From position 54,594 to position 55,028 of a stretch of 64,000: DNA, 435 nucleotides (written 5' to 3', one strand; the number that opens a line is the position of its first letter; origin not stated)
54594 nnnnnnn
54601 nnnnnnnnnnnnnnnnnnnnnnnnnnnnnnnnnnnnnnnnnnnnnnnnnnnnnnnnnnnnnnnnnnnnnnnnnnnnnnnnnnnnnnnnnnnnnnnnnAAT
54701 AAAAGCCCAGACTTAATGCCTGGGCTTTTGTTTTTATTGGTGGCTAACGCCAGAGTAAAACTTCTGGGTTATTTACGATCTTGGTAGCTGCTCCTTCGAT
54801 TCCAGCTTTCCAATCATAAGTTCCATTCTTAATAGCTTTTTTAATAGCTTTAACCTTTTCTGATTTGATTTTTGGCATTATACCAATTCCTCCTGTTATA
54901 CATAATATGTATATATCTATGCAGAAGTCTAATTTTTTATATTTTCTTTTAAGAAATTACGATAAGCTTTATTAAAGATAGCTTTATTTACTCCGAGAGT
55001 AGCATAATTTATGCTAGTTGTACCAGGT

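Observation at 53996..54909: Phage sigma factor convergent with a 44-aa FlgM-like anti-sigma peptide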

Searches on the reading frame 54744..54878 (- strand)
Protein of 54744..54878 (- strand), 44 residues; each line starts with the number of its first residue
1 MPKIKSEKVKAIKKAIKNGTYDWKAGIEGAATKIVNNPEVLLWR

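Call 3: search_protein_families(library=pfam, proteins=[window:54744-54878:-], max_evalue=10)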
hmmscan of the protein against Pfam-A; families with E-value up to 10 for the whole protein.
window:54744-54878:- (44 aa): 3 families
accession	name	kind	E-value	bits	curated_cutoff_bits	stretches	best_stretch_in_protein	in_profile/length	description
PF04316.19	FlgM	-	8.3e-06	26.4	25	1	2-24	23-45/55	Anti-sigma-28 factor, FlgM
PF24074.1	DUF7366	-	0.012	16.3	27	1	2-37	5-41/78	Domain of unknown function (DUF7366)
PF04967.18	HTH_10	-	0.2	11.9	23.1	1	9-29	6-26/53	HTH DNA binding domain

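Call 4: search_protein_families(library=phrogs, proteins=[window:54744-54878:-], max_evalue=1)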
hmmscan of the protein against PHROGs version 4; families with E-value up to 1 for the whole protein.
window:54744-54878:- (44 aa): 2 families
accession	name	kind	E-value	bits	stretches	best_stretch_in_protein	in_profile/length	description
phrog_9838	-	unknown function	0.034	15.6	1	3-22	7-26/47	-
phrog_555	-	unknown function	0.037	15.3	1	2-37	5-41/78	-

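Call 8: search_dna_similar(query=window:54744-54878:-, collection=phages, mode=protein, max_evalue=1)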
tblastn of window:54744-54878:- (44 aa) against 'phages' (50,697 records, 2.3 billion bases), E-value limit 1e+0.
No match.

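Call 14: search_protein_families(library=ncbifam, proteins=[window:54744-54878:-], max_evalue=10)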
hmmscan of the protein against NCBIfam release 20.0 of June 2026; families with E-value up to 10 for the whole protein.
window:54744-54878:- (44 aa): 2 families
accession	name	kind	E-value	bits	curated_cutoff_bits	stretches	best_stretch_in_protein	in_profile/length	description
TIGR03824.1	FlgM_jcvi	equivalog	0.00014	22.6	40.75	1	1-23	62-84/98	flagellar biosynthesis anti-sigma factor FlgM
NF037966.1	HetP_family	subfamily_domain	0.058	13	45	1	3-23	14-34/63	HetP family heterocyst commitment protein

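Call 15: find_homologous_proteins(query=window:54744-54878:-, max_evalue=0.01)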
Query window:54744-54878:- (44 aa): 1 proteins with E <= 0.01 among 2 candidates.
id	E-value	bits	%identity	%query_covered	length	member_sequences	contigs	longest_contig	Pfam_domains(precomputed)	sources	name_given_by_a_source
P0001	5.5e-21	89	100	100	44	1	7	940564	PF04316.20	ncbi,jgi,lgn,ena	jgi:anti-sigma28 factor (negative regulator of flagellin synthesis)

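Call 16: find_encoding_contigs(protein=P0001, flank=10000, max_places=10)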
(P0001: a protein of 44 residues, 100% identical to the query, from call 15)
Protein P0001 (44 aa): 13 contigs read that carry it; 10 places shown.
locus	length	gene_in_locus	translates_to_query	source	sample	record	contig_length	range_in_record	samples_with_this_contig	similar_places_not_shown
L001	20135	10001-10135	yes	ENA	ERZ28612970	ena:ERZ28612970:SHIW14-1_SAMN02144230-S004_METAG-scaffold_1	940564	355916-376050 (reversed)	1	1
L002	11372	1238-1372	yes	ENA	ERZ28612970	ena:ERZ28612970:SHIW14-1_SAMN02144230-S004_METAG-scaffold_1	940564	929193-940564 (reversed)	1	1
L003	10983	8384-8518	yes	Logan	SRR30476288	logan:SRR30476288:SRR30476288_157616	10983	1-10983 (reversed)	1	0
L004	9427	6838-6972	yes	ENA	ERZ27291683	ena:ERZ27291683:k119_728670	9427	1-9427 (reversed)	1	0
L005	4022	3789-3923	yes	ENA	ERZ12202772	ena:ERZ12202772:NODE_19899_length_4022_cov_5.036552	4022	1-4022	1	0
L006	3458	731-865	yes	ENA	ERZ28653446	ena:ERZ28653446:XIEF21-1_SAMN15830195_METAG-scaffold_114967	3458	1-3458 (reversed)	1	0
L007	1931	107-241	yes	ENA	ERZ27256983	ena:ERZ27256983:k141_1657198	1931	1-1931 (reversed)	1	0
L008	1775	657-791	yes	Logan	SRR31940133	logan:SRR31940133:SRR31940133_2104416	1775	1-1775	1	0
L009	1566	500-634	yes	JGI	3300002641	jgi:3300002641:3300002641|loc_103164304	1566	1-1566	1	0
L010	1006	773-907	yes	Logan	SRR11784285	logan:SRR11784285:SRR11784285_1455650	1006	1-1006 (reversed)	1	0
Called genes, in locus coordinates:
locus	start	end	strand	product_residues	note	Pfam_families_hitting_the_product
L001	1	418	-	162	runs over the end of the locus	-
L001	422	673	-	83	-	-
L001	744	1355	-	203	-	-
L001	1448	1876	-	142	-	-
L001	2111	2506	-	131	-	-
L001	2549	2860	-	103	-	-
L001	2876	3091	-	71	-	-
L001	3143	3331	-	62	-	-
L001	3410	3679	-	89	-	-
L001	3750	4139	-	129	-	-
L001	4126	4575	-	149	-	-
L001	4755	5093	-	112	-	-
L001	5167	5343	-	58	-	PF04024:PspC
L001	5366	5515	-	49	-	-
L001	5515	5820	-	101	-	-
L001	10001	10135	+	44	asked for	PF04316:FlgM (weak)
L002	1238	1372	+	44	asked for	PF04316:FlgM (weak)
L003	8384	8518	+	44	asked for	PF04316:FlgM (weak)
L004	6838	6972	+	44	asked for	PF04316:FlgM (weak)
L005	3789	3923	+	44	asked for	PF04316:FlgM (weak)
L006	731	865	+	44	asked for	PF04316:FlgM (weak)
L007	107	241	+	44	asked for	PF04316:FlgM (weak)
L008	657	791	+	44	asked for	PF04316:FlgM (weak)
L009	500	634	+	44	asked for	PF04316:FlgM (weak)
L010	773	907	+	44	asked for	PF04316:FlgM (weak)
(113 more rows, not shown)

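Call 31: search_solved_structures(query=window:54744-54875:-, max_evalue=10, show_alignments=3)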
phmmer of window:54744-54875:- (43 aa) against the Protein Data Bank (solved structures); distinct sequences matched with E-value up to 10: 0.

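Call 46: find_homologous_proteins(query=A2, max_evalue=10)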
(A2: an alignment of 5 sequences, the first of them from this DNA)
Query A2 (5 sequences) (44 aa, profile of the alignment): 27 proteins with E <= 10 among 27 candidates.
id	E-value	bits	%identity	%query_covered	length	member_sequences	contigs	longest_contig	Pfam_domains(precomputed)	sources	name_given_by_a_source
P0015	2.3e-24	103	54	89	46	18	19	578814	-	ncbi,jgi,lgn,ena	jgi:hypothetical protein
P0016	4.9e-24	102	54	89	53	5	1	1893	-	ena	-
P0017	1.5e-22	97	51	89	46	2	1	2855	-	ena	-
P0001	5.8e-22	95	100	100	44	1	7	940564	PF04316.20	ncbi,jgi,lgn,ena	jgi:anti-sigma28 factor (negative regulator of flagellin synthesis)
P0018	6.0e-18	82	74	89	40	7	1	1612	-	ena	-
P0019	3.0e-16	77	50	86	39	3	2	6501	-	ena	-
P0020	4.7e-16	76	64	100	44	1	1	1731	PF04316.20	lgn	-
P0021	6.9e-16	76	54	59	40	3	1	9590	-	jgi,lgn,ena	jgi:hypothetical protein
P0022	7.5e-16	76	62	95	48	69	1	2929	-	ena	-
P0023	9.0e-16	75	64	89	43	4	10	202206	-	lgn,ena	-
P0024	9.7e-16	75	74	95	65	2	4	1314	-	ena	-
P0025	1.8e-15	74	74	95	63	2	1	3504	-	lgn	-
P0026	4.1e-15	73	61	100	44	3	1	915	PF04316.20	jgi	jgi:anti-sigma28 factor (negative regulator of flagellin synthesis)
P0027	5.6e-15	73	50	86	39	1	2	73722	PF04316.20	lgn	-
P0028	8.4e-15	72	54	89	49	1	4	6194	-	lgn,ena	-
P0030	2.1e-14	71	56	89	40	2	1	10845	PF04316.20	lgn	-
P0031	3.5e-14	70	51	84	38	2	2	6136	PF04316.20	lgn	-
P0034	2.1e-13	68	53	82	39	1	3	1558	PF04316.20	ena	-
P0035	6.0e-13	66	50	86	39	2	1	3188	PF04316.20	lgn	-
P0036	3.3e-12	64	50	86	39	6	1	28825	-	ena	-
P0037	1.6e-10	59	61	86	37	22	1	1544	PF04316.20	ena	-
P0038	7.9e-10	56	58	86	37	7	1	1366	PF04316.20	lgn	-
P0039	8.4e-10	56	61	86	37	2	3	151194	PF04316.20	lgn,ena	-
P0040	1.2e-8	52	61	86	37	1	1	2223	PF04316.20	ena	-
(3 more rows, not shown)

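Call 48: find_encoding_contigs(protein=P0039, flank=5000, max_places=2)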
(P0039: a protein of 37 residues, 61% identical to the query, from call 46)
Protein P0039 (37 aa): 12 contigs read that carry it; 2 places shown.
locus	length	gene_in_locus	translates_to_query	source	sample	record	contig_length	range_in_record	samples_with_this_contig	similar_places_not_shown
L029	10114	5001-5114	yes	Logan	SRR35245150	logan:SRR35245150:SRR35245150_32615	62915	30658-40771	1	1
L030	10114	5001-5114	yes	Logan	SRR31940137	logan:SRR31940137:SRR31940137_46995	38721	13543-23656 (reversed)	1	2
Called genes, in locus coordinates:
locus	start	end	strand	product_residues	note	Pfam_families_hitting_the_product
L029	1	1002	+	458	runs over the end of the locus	-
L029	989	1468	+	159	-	-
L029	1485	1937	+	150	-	-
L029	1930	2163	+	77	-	-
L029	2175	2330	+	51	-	-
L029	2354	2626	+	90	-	-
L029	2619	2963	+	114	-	-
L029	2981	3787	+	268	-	PF14243:R2K_3, PF18299:R2K_2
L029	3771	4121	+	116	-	-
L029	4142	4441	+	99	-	-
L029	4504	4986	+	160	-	-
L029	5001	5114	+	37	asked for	PF04316:FlgM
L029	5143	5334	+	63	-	-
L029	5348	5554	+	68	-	-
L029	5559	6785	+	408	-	PF01139:RtcB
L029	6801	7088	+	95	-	-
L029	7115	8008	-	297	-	-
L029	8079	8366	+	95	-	-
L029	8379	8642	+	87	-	-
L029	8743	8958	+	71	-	-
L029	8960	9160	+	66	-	-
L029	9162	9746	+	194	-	PF04973:NMN_transporter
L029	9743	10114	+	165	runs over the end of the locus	-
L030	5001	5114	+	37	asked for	PF04316:FlgM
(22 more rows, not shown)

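Call 49: find_encoding_contigs(protein=P0023, flank=5000, max_places=2)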
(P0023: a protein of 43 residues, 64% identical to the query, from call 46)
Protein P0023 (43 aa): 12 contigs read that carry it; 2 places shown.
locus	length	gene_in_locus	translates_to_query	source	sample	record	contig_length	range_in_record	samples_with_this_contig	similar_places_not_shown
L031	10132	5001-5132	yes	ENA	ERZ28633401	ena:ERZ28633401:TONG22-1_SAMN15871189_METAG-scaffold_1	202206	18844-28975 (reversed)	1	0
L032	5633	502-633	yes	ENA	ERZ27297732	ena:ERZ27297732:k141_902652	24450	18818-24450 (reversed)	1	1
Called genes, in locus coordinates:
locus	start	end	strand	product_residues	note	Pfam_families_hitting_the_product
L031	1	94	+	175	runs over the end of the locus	-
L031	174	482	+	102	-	-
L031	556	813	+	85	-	-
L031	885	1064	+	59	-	-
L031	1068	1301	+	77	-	-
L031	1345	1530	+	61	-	-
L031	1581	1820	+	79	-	-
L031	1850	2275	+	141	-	-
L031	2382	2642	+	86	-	-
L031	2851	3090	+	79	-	-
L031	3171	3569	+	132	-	-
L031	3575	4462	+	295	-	PF00145:DNA_methylase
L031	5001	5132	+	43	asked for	-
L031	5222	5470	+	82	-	-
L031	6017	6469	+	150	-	-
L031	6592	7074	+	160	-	-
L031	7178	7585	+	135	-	-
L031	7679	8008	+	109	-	-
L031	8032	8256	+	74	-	-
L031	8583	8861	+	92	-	-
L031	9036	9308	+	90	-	-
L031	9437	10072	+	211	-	-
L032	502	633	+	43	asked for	-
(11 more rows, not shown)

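Call 50: find_encoding_contigs(protein=P0027, flank=5000, max_places=2)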
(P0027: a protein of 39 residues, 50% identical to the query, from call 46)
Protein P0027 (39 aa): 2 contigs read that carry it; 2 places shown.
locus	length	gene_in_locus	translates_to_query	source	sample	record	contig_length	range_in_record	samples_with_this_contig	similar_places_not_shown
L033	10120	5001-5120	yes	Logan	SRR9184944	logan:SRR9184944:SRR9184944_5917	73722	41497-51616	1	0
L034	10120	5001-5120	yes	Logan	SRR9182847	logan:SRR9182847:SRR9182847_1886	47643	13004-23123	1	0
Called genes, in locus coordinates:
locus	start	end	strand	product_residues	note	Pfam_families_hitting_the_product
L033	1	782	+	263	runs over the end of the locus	-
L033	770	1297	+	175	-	PF12705:PDDEXK_1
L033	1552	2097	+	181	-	-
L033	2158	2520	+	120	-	-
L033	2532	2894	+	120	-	-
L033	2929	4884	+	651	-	-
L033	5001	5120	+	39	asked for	PF04316:FlgM (weak)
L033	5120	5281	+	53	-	-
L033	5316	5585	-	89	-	-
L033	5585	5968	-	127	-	-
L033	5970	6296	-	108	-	-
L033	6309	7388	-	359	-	PF15891:Nuc_deoxyri_tr2, PF12850:Metallophos_2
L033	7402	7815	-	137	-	-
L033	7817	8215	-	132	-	-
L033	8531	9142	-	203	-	-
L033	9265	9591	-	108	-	-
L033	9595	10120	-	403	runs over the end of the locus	PF02384:N6_Mtase, PF01170:UPF0020 (faint)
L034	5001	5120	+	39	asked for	PF04316:FlgM (weak)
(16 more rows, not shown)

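Call 51: find_encoding_contigs(protein=P0036, flank=5000, max_places=2)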
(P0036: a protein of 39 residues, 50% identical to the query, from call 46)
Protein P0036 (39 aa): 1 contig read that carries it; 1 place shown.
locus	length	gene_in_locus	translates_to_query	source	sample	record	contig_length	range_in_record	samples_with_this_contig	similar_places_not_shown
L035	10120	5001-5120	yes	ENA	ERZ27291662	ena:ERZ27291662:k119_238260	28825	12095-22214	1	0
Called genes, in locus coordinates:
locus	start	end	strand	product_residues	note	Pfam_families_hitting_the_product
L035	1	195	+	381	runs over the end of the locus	PF02384:N6_Mtase, PF01170:UPF0020 (faint)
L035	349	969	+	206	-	-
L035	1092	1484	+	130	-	-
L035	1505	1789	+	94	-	-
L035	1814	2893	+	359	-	PF15891:Nuc_deoxyri_tr2, PF12850:Metallophos_2 (weak)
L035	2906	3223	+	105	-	-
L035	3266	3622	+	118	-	-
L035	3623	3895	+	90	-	-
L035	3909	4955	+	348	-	PF00226:DnaJ, PF01556:DnaJ_C, PF15777:Anti-TRAP (faint), PF00684:DnaJ_CXXCXGXG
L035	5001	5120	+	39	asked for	-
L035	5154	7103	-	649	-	-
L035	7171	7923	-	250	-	PF09414:RNA_ligase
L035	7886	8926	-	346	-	-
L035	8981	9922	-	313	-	PF21189:PHA02142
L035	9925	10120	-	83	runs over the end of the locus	-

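Call 53: search_protein_families(library=phrogs, proteins=[L029:4504-4986:+, L029:4142-4441:+, L029:5143-5334:+, L031:5222-5470:+, L031:6017-6469:+, L031:6592-7074:+, L033:2929-4884:+, L033:5120-5281:+, L035:5154-7103:-], max_evalue=0.01)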
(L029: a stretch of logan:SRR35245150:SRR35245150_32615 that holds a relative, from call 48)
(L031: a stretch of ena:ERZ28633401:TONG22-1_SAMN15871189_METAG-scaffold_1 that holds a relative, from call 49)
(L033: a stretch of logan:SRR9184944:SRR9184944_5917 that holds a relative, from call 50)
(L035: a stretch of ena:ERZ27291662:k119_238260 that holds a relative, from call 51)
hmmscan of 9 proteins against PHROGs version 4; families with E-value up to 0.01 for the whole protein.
L029:4504-4986:+ (160 aa): 0 families

L029:4142-4441:+ (99 aa): 0 families

L029:5143-5334:+ (63 aa): 0 families

L031:5222-5470:+ (82 aa): 0 families

L031:6017-6469:+ (150 aa): 1 family
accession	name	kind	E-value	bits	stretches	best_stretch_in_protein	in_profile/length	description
phrog_4273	-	unknown function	0.00011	23.2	1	70-125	83-137/150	-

L031:6592-7074:+ (160 aa): 0 families

L033:2929-4884:+ (651 aa): 1 family
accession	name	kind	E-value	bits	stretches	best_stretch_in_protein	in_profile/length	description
phrog_2319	-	unknown function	5.9e-13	49.8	2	74-192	66-169/399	-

L033:5120-5281:+ (53 aa): 0 families

L035:5154-7103:- (649 aa): 1 family
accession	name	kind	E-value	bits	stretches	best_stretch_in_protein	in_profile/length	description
phrog_2319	-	unknown function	2.1e-15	57.9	2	546-638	299-392/399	-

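Call 60: search_solved_structures(query=A4, max_evalue=10, show_alignments=4)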
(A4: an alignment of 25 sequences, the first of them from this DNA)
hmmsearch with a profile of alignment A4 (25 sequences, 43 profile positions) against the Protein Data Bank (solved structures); distinct sequences matched with E-value up to 10: 2.
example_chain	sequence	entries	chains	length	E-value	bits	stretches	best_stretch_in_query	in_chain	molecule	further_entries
9wsf_B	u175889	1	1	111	0.00037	23.5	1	5-36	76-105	Negative regulator of flagellin synthesis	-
2ii2_A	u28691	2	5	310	0.29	14.2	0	10-20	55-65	Alpha-11 giardin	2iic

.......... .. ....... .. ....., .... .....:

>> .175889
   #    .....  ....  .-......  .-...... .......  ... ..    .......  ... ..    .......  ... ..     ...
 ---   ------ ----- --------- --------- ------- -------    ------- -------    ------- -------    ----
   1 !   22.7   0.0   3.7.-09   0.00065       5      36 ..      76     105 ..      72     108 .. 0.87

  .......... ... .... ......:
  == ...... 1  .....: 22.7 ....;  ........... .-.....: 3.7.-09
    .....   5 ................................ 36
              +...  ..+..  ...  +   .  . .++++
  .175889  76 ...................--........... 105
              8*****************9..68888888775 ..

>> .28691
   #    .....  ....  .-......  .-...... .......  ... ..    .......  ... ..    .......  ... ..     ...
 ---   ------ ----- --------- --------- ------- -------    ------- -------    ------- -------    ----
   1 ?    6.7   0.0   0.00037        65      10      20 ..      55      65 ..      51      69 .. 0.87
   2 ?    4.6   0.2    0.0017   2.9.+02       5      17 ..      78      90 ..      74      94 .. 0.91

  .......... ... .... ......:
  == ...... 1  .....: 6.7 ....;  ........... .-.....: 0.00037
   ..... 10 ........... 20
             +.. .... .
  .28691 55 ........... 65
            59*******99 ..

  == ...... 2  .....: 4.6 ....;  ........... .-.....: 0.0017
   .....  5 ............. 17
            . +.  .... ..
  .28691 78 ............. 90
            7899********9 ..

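Call 61: search_protein_families(library=pfam, alignment_id=A4, max_evalue=0.01)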
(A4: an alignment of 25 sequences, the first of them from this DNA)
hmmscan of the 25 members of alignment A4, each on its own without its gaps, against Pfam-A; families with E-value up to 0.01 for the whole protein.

A. member 1, seq(44 aa): 1 family
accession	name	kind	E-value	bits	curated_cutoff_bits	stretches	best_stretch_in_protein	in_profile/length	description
PF04316.19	FlgM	-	8.3e-06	26.4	25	1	2-24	23-45/55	Anti-sigma-28 factor, FlgM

B. families by the number of members that match (of 25 scanned): 2 families
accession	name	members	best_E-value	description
PF04316.19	FlgM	22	3.3e-09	Anti-sigma-28 factor, FlgM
PF12010.13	DUF3502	1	0.0026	Domain of unknown function (DUF3502)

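Call 62: find_related_loci(query=A4, collection=genome_contigs, flank=3000)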
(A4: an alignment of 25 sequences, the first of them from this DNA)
Query A4 (44 aa) in genome_contigs; peptide patterns used: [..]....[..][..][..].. (x = any residue, [..] = any of these).
257 stretches matched a pattern; 21 encode a relative of the query (tblastn E <= 1e-3); 21 distinct loci.
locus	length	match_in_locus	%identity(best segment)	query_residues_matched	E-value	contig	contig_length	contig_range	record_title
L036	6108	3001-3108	39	2-37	3e-6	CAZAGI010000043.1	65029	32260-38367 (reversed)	MAG TPA_asm: uncultured Planctomycetaceae bacterium isolate SRP287051_co1_163 genome assembly, contig: NODE_922_length_6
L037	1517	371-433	67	2-22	3e-6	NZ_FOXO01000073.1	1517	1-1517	Butyrivibrio proteoclasticus strain P18, whole genome shotgun sequence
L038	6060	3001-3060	65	2-21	5e-6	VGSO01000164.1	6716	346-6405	MAG: Deltaproteobacteria bacterium isolate K_DeepCast_250m_m1_077 K_DeepCast_250m_m1_077_Ga0194125_10025453, whole genom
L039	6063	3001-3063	62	2-22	5e-6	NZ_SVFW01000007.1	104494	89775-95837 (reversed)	MAG: Butyrivibrio sp. isolate SIG342 NODE_365_length_104494_cov_239.327485, whole genome shotgun sequence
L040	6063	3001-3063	62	2-22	5e-6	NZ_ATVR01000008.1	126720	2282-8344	Butyrivibrio sp. AE2015 G585DRAFT_scaffold00008.8_C, whole genome shotgun sequence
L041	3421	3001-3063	67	2-22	1e-5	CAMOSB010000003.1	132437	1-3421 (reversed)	MAG: uncultured Butyrivibrio sp. isolate SRR873600_bin.90_metaWRAP_v1.3_MAG genome assembly, contig: NODE_107_length_132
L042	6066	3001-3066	59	1-22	2e-5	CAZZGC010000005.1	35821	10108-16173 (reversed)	MAG TPA_asm: uncultured Thermodesulfovibrio sp. isolate binchicken_co172_70 genome assembly, contig: NODE_759_length_358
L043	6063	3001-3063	62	2-22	2e-5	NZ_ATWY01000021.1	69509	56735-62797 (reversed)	Butyrivibrio sp. NC2007 G632DRAFT_scaffold00021.21_C, whole genome shotgun sequence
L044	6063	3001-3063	62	2-22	2e-5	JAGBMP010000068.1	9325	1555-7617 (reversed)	MAG: Butyrivibrio sp. isolate RGIG9253 Water_deer_Rumen-5__c167049, whole genome shotgun sequence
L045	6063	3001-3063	62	2-22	2e-5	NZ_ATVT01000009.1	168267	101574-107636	Butyrivibrio sp. XPD2006 G590DRAFT_scaffold00009.9_C, whole genome shotgun sequence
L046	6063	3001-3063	62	2-22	3e-5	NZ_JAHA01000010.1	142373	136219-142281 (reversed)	Butyrivibrio sp. FCS014 T456DRAFT_scf7180000000060_quiver.10_C, whole genome shotgun sequence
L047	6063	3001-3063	57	2-22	3e-5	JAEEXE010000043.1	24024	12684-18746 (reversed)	MAG: Butyrivibrio sp. isolate Tb.RUG.513 NODE_8616_length_24024_cov_4.827300, whole genome shotgun sequence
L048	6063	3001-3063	62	2-22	3e-5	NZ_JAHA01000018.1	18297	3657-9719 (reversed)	Butyrivibrio sp. FCS014 T456DRAFT_scf7180000000046_quiver.18_C, whole genome shotgun sequence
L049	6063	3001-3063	62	2-22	3e-5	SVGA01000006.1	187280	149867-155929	MAG: Butyrivibrio sp. isolate SIG346 NODE_153_length_187280_cov_27.456590, whole genome shotgun sequence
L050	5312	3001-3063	62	2-22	3e-5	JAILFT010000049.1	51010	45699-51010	MAG: Butyrivibrio sp. isolate RUI079 k141_8346887_flag=0_multi=43.0957_len=51010, whole genome shotgun sequence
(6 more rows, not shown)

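Call 91: search_protein_families(library=phrogs, alignment_id=A4, max_evalue=0.01)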
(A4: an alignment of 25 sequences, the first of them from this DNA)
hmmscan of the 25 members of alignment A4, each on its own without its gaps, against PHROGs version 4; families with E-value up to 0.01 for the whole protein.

A. member 1, seq(44 aa): 0 families

B. families by the number of members that match (of 25 scanned): 0 families
